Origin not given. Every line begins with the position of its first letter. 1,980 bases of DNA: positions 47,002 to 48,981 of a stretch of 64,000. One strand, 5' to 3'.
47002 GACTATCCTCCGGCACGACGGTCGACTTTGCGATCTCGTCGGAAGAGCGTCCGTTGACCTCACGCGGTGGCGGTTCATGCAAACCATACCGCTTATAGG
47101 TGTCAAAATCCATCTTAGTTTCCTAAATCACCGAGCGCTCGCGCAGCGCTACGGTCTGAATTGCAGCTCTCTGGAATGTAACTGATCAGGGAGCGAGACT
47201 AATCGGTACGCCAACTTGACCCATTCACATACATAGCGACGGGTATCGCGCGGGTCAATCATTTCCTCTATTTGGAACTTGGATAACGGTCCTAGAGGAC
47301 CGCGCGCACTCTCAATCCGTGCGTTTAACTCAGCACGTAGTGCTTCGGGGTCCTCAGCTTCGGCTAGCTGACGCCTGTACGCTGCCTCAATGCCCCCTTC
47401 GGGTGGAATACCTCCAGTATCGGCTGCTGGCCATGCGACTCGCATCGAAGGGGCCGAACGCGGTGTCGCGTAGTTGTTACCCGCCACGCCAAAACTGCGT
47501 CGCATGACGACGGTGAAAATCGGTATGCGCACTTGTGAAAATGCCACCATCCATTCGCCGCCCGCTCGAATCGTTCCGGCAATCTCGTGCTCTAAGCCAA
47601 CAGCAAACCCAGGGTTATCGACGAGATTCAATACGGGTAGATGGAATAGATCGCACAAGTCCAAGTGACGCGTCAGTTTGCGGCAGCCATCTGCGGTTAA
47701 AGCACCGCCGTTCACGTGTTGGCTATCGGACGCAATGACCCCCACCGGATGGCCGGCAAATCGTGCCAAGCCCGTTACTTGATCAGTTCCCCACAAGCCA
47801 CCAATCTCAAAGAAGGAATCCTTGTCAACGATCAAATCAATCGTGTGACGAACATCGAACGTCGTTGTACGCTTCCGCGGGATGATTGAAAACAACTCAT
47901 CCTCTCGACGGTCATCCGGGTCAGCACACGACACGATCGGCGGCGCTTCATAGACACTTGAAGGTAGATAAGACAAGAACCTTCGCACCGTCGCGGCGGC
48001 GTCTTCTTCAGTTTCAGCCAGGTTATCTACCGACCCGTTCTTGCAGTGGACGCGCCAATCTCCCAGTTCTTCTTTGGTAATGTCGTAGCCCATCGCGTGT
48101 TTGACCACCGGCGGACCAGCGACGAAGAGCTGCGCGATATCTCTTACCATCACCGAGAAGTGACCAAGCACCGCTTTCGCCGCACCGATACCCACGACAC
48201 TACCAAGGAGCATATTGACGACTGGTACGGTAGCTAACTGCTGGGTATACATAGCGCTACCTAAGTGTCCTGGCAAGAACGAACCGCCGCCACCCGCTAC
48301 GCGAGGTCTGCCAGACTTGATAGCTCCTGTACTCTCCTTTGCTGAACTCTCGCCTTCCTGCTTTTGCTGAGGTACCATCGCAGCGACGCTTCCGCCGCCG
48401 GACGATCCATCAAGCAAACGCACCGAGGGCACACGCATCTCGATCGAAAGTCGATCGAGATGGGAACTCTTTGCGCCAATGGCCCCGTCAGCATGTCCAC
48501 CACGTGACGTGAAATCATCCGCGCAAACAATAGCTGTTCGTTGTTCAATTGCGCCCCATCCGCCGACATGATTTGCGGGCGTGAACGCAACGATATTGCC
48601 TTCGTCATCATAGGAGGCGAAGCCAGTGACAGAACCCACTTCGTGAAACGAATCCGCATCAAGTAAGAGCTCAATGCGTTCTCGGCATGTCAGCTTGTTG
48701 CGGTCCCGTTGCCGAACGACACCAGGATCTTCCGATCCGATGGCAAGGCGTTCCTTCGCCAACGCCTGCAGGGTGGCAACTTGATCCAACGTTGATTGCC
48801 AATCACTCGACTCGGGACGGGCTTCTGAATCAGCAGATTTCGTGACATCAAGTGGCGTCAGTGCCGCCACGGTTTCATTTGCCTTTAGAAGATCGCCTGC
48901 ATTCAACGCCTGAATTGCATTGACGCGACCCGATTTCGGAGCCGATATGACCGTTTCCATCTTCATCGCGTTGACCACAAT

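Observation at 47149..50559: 1136-aa single-polypeptide biotin carboxylase-BCCP-carboxyltransferase (LCC-like acyl-CoA carboxylase)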

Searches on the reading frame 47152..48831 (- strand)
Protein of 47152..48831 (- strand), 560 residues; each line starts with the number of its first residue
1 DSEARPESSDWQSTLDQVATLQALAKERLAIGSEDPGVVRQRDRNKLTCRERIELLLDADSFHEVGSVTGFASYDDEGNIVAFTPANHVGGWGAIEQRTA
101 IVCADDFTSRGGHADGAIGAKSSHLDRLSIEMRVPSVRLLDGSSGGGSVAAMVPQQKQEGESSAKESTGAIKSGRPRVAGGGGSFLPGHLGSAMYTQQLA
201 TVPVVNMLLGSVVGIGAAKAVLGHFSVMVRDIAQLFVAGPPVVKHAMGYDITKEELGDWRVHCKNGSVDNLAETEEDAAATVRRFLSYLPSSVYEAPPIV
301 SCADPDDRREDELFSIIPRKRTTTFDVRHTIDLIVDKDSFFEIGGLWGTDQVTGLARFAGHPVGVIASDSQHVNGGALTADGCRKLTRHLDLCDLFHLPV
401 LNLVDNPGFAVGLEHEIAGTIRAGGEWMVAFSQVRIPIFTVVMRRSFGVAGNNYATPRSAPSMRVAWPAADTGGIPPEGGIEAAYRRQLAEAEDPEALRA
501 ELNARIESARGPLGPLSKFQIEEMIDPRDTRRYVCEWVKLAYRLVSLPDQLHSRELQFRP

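Call 9: search_solved_structures(query=window:47152-48831:-, max_evalue=0.00001)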
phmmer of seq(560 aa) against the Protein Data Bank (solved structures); distinct sequences matched with E-value up to 0.00001: 66 (the best 60 are shown).
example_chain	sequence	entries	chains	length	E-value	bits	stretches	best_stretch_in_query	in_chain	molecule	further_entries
1x0u_A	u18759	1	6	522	9.7e-68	232.6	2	173-538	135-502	hypothetical methylmalonyl-CoA decarboxylase alpha subunit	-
7w5u_A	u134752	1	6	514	7.8e-67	229.6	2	194-552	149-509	Acetyl-CoA carboxylase complex, beta-chain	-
1vrg_A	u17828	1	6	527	1.1e-64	222.5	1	174-541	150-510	propionyl-CoA carboxylase, beta subunit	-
3mfm_C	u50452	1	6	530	5.2e-64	220.3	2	195-553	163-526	Propionyl-CoA carboxylase complex B subunit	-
8pn7_A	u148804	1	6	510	1.4e-63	218.9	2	199-536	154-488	Propionyl-CoA carboxylase beta chain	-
6ybp_A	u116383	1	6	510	1.9e-63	218.4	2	200-536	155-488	Propionyl-CoA carboxylase beta chain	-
6ybq_A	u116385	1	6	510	2.3e-63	218.1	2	199-536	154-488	Propionyl-CoA carboxylase beta chain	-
1xnv_A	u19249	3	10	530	2.9e-63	217.8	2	195-553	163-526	propionyl-CoA carboxylase complex B subunit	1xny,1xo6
8pn8_A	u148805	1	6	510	6e-63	216.8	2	199-536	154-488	Propionyl-CoA carboxylase beta chain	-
3ibb_A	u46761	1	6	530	7.2e-63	216.5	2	196-553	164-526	Propionyl-CoA carboxylase complex B subunit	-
3ib9_A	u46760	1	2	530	8.8e-63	216.2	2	196-553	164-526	Propionyl-CoA carboxylase complex B subunit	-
1xnw_A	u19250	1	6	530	8.8e-63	216.2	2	196-553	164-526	propionyl-CoA carboxylase complex B subunit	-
3iav_A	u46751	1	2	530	9.3e-63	216.2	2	196-553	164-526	Propionyl-CoA carboxylase complex B subunit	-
3n6r_B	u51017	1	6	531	2.9e-61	211.2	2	199-552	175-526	Propionyl-CoA carboxylase, beta subunit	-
9wkr_G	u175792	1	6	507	5.2e-59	203.8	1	200-552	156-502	Propionyl-CoA carboxylase beta chain, mitochondrial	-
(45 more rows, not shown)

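Call 26: find_homologous_proteins(query=window:47152-48831:-, max_evalue=1e-20)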
Query seq(560 aa) (560 aa): 6900 proteins with E <= 1e-20 among 8000 candidates; the best 120 are listed.
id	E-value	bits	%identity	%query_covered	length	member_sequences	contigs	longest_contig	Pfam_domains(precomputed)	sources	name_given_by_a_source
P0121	0.0e+0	1231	96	100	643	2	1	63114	PF01039.28,PF00364.29,PF03255.20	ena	-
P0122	0.0e+0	1035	80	99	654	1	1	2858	PF01039.28,PF00364.29,PF25917.1,PF03255.20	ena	-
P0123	0.0e+0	1033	80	100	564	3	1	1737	PF01039.28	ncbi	ncbi:MAG: carboxyl transferase domain-containing protein, partial [Acidimicrobiales bacterium]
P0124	0.0e+0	1031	80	99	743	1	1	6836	PF01039.28,PF00364.29,PF25919.1,PF25917.1,PF02785.26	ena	-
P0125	0.0e+0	1029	79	98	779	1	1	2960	PF01039.28,PF00364.29,PF03255.20,PF02785.26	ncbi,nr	ncbi:MAG: hypothetical protein OXC80_10320, partial [Gammaproteobacteria bacterium]|nr:hypothetical 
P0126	0.0e+0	1028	81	98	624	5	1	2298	PF01039.28,PF00364.29,PF03255.20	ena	-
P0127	0.0e+0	1024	79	100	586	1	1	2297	PF01039.28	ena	-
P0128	0.0e+0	1023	81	98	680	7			PF01039.28,PF00364.29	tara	tara:strand:- start:687 stop:2729 length:2043 start_codon:yes stop_codon:yes gene_type:complete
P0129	0.0e+0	1023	79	100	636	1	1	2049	PF01039.28,PF00364.29,PF25917.1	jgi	jgi:acetyl-CoA carboxylase carboxyltransferase component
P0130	0.0e+0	1023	80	100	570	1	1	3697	PF01039.28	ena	-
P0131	0.0e+0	1022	80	99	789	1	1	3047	PF01039.28,PF00364.29,PF02785.26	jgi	jgi:acetyl-CoA carboxylase carboxyltransferase component/biotin carboxyl carrier protein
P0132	0.0e+0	1022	80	98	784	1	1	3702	PF01039.28,PF00364.29,PF25919.1,PF03255.20,PF02785.26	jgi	jgi:acetyl-CoA carboxylase carboxyltransferase component/biotin carboxyl carrier protein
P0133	0.0e+0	1020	80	98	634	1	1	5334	PF01039.28,PF00364.29,PF03255.20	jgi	jgi:acetyl-CoA carboxylase carboxyltransferase component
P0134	0.0e+0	1019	78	100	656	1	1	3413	PF25973.1,PF01039.28,PF00364.29,PF25919.1,PF03255.20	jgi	jgi:acetyl-CoA carboxylase carboxyltransferase component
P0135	0.0e+0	1018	78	100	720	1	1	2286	PF25973.1,PF01039.28,PF00364.29,PF03255.20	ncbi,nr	ncbi:MAG TPA: carboxyl transferase domain-containing protein, partial [Dehalococcoidia bacterium]|nr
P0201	3.1e-291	985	80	95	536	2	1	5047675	PF01039.28,PF03255.20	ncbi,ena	-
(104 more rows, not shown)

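Call 29: find_encoding_contigs(protein=P0201, flank=8000, max_places=1)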
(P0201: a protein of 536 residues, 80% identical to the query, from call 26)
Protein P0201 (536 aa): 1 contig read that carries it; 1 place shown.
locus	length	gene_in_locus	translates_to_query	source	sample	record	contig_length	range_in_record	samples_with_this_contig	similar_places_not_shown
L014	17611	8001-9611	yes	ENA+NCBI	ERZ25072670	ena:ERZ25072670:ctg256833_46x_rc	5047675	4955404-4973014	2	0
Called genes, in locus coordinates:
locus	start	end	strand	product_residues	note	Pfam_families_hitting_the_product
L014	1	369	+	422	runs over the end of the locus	PF13657:Couple_hipA (weak), PF07804:HipA_C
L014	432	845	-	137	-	PF01850:PIN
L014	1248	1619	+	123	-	-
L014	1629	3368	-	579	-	PF13620:CarboxypepD_reg, PF13715:CarbopepD_reg_2 (weak), PF08450:SGL (faint), PF24684:Vgb_lyase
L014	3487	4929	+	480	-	PF01554:MatE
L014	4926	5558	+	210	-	-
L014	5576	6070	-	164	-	PF00583:Acetyltransf_1 (weak), PF13673:Acetyltransf_10 (weak), PF13508:Acetyltransf_7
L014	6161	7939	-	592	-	-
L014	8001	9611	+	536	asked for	PF01039:Carboxyl_trans, PF03255:ACCA (weak)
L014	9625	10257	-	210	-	PF01870:Hjc (faint), PF26618:DUF8196 (weak)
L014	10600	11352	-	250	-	PF01555:N6_N4_Mtase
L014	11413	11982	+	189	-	-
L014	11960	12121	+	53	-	-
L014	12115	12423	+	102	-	PF01850:PIN (weak)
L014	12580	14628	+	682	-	PF00004:AAA (faint), PF07728:AAA_5, PF13401:AAA_22 (weak)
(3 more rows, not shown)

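Call 39: search_solved_structures(query=window:47152-48831:-, max_evalue=1e-60, show_alignments=5)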
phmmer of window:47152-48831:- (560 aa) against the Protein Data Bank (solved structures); distinct sequences matched with E-value up to 1e-60: 14.
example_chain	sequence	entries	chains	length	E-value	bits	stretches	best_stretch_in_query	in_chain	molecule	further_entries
1x0u_A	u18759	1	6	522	9.7e-68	232.6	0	173-538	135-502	hypothetical methylmalonyl-CoA decarboxylase alpha subunit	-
7w5u_A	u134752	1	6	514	7.8e-67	229.6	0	194-552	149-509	Acetyl-CoA carboxylase complex, beta-chain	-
1vrg_A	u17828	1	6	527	1.1e-64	222.5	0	174-541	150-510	propionyl-CoA carboxylase, beta subunit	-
3mfm_C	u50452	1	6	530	5.2e-64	220.3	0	195-553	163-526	Propionyl-CoA carboxylase complex B subunit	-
8pn7_A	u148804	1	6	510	1.4e-63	218.9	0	199-536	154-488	Propionyl-CoA carboxylase beta chain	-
6ybp_A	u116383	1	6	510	1.9e-63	218.4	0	200-536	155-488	Propionyl-CoA carboxylase beta chain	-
6ybq_A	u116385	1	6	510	2.3e-63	218.1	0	199-536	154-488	Propionyl-CoA carboxylase beta chain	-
1xnv_A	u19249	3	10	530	2.9e-63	217.8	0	195-553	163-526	propionyl-CoA carboxylase complex B subunit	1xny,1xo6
8pn8_A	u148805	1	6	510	6e-63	216.8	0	199-536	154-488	Propionyl-CoA carboxylase beta chain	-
3ibb_A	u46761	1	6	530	7.2e-63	216.5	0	196-553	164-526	Propionyl-CoA carboxylase complex B subunit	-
3ib9_A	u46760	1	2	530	8.8e-63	216.2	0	196-553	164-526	Propionyl-CoA carboxylase complex B subunit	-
1xnw_A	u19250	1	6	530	8.8e-63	216.2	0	196-553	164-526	propionyl-CoA carboxylase complex B subunit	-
3iav_A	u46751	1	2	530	9.3e-63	216.2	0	196-553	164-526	Propionyl-CoA carboxylase complex B subunit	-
3n6r_B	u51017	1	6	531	2.9e-61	211.2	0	199-552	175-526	Propionyl-CoA carboxylase, beta subunit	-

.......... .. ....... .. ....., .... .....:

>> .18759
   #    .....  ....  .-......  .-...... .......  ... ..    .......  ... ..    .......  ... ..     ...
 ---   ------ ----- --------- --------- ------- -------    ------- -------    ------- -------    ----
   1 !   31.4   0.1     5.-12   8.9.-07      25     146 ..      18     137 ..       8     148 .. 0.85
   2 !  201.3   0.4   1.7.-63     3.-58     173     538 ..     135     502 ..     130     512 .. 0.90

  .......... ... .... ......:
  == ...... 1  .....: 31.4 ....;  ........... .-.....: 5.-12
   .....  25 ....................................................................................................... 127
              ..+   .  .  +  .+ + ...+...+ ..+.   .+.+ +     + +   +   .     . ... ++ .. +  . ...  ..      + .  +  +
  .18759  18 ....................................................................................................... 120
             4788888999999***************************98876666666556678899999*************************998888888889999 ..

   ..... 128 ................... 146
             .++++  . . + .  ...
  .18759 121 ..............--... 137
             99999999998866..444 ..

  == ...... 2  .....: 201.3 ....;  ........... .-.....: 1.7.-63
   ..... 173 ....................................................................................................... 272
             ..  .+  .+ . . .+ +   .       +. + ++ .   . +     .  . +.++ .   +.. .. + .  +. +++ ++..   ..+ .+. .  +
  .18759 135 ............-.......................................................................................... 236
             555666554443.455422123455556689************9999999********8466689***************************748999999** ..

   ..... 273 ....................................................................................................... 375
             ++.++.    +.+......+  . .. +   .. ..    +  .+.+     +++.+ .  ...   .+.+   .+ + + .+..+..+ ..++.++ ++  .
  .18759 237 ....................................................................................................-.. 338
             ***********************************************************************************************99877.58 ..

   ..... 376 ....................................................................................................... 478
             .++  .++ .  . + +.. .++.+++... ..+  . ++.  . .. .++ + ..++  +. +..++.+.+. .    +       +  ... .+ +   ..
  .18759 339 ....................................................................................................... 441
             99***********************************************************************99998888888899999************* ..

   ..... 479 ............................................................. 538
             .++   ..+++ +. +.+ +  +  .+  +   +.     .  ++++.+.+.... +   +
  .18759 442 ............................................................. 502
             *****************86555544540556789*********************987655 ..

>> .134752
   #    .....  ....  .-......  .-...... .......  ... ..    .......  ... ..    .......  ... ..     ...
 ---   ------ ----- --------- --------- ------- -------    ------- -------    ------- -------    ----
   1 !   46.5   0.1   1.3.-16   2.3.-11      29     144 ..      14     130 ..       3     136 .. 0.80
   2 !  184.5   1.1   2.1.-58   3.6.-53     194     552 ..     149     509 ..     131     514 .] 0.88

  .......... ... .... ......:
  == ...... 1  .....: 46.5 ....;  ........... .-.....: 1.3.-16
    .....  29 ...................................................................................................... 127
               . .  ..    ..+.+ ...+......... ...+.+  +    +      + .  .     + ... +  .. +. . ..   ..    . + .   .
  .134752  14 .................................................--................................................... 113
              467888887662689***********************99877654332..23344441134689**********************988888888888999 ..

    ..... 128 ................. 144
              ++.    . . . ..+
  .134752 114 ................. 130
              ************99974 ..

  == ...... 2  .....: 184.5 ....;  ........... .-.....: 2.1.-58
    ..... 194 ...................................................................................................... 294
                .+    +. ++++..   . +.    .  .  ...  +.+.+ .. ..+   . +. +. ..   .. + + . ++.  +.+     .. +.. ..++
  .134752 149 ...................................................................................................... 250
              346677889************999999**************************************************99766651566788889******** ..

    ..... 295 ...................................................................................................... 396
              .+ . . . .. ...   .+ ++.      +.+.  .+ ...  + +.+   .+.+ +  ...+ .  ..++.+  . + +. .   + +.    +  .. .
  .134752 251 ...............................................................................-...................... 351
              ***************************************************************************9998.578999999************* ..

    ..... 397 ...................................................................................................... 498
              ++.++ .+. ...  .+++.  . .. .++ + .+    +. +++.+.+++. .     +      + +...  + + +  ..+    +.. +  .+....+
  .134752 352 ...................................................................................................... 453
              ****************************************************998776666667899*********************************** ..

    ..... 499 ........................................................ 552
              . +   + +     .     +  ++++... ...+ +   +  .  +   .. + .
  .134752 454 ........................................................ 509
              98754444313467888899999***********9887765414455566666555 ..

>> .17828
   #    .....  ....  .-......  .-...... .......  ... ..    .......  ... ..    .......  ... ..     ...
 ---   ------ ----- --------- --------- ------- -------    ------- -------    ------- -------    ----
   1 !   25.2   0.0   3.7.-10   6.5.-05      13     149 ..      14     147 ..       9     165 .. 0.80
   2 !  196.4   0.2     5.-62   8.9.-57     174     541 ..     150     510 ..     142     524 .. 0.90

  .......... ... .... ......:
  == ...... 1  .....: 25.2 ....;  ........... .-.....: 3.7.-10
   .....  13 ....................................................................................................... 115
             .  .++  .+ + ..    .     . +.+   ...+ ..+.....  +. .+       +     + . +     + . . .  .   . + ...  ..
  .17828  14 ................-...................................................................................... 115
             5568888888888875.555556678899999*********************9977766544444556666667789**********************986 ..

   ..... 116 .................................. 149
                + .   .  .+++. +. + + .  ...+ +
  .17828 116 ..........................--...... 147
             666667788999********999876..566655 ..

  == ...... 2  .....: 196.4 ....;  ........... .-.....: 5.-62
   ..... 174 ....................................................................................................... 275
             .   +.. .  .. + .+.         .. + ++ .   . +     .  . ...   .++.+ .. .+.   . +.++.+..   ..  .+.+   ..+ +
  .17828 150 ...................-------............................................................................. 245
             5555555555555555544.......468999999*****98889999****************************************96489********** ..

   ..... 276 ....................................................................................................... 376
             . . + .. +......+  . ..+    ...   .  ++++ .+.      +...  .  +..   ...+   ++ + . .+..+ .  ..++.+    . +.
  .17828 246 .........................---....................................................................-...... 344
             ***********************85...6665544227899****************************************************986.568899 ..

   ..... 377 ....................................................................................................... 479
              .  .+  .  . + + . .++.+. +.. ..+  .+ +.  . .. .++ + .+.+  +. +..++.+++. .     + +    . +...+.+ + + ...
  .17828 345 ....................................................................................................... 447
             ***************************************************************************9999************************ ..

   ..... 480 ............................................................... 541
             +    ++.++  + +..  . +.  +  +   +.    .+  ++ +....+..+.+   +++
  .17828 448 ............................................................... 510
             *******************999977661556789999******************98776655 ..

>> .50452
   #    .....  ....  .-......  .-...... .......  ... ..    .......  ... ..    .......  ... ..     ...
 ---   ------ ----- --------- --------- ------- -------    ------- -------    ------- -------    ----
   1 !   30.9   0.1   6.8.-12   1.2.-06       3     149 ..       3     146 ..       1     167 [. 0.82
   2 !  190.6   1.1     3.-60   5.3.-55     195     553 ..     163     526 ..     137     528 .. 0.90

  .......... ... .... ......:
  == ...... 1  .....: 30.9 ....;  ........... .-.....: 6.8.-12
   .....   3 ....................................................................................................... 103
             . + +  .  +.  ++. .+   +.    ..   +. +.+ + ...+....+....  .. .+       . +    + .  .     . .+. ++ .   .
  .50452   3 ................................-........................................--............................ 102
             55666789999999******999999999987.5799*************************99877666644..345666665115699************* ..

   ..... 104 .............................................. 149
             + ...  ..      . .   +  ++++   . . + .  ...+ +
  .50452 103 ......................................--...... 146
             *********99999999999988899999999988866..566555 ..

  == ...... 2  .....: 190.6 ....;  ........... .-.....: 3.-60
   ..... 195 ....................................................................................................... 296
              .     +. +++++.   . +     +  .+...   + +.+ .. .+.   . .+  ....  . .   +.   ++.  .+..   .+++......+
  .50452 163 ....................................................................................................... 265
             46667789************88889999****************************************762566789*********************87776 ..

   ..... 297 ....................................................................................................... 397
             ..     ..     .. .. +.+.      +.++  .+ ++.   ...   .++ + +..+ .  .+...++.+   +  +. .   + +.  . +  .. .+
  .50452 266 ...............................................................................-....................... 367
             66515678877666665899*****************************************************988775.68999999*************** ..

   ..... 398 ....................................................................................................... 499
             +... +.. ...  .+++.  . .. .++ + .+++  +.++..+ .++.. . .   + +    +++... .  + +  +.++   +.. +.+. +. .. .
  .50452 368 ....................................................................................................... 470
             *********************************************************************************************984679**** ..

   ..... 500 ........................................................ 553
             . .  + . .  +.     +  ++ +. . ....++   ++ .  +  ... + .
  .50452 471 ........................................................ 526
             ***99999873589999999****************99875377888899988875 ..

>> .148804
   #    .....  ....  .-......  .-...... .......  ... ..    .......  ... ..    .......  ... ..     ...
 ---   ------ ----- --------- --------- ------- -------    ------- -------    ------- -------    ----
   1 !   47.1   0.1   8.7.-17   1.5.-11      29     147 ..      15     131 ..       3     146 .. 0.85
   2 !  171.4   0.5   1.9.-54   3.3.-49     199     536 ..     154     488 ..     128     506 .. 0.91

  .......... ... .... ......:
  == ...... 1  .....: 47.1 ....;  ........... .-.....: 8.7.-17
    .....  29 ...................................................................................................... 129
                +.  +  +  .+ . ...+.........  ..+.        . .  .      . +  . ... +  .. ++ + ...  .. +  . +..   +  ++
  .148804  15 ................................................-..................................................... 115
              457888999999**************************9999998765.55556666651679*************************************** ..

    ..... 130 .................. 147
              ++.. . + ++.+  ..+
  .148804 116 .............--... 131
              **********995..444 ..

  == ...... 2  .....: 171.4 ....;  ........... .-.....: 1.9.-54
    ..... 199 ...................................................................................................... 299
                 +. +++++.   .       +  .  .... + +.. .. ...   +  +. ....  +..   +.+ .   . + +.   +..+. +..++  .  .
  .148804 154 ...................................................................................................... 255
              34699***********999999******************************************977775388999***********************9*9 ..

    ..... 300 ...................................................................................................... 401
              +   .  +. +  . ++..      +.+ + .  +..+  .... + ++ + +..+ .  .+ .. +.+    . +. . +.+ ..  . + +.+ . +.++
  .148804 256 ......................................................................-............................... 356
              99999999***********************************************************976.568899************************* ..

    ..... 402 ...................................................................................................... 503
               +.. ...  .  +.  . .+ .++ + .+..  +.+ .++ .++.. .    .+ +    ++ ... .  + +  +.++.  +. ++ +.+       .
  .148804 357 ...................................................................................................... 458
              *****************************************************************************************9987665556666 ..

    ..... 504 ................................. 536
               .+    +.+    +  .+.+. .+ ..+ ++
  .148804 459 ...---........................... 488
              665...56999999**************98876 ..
